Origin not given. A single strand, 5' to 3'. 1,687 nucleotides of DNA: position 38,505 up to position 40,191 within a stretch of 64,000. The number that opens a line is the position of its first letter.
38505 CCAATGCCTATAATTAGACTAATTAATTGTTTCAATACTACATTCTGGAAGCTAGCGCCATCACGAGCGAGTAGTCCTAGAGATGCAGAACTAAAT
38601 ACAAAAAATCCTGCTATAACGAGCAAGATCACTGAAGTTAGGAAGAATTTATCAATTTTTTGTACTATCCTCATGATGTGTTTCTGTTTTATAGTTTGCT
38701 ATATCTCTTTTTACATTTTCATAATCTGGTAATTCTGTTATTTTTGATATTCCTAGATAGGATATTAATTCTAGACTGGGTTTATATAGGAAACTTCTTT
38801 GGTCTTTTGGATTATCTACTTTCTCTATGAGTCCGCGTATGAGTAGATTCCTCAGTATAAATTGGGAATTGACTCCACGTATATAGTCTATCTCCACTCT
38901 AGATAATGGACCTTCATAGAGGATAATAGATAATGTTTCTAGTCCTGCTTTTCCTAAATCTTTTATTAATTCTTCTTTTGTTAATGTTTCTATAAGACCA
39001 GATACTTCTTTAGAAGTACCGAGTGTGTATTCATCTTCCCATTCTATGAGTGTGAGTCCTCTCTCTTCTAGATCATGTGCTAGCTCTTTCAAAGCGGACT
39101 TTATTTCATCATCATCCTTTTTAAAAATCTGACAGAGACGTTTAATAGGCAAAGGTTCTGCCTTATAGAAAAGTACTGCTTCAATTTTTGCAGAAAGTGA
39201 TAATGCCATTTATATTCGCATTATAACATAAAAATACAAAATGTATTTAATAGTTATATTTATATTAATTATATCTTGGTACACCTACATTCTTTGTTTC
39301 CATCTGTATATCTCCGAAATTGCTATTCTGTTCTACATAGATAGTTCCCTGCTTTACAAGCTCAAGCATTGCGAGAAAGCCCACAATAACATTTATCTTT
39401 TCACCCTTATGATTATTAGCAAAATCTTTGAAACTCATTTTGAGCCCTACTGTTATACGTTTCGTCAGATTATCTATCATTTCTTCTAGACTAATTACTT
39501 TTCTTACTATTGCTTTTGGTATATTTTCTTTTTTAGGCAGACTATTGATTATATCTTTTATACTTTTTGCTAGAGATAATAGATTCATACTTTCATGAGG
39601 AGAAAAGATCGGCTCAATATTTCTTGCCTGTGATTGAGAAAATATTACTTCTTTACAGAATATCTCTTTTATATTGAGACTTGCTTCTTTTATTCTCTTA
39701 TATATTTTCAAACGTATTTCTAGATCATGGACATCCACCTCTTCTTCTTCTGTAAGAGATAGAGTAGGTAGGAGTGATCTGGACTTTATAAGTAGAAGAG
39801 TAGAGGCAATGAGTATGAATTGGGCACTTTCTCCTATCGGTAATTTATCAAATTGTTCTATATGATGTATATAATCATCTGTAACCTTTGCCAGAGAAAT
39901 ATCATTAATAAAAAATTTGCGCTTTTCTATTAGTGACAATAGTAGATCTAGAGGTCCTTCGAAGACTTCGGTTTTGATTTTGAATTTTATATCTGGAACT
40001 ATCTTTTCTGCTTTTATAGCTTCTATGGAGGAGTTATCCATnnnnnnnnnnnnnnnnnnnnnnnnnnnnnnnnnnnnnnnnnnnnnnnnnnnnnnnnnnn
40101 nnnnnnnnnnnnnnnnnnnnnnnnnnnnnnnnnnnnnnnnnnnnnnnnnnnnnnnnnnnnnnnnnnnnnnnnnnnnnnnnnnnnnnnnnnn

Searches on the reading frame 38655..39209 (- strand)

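Call 34: search_protein_families(library=pfam, proteins=[window:38655-39209:-], max_evalue=0.001)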
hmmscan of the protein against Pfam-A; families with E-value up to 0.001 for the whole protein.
window:38655-39209:- (185 aa): 1 family
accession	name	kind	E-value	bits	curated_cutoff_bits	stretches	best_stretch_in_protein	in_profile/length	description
PF04079.22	SMC_ScpB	-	1.1e-39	136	27.4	1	7-162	1-159/160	Segregation and condensation complex subunit ScpB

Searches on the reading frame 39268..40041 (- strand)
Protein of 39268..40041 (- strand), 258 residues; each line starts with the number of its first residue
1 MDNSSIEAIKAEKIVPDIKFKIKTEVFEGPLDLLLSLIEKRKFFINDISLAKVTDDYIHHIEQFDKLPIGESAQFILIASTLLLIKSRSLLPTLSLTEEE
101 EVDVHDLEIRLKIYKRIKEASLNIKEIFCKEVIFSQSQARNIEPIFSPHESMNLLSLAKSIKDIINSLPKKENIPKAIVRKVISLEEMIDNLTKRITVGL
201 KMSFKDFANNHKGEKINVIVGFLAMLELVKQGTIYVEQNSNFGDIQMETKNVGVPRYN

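Call 34: search_protein_families(library=pfam, proteins=[window:39268-40041:-], max_evalue=0.001)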
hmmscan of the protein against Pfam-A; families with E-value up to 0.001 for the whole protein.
window:39268-40041:- (258 aa): 1 family
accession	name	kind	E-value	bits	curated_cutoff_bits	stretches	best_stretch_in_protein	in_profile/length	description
PF02616.19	SMC_ScpA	-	2.2e-23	83.9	24.6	1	37-247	1-229/232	Segregation and condensation protein ScpA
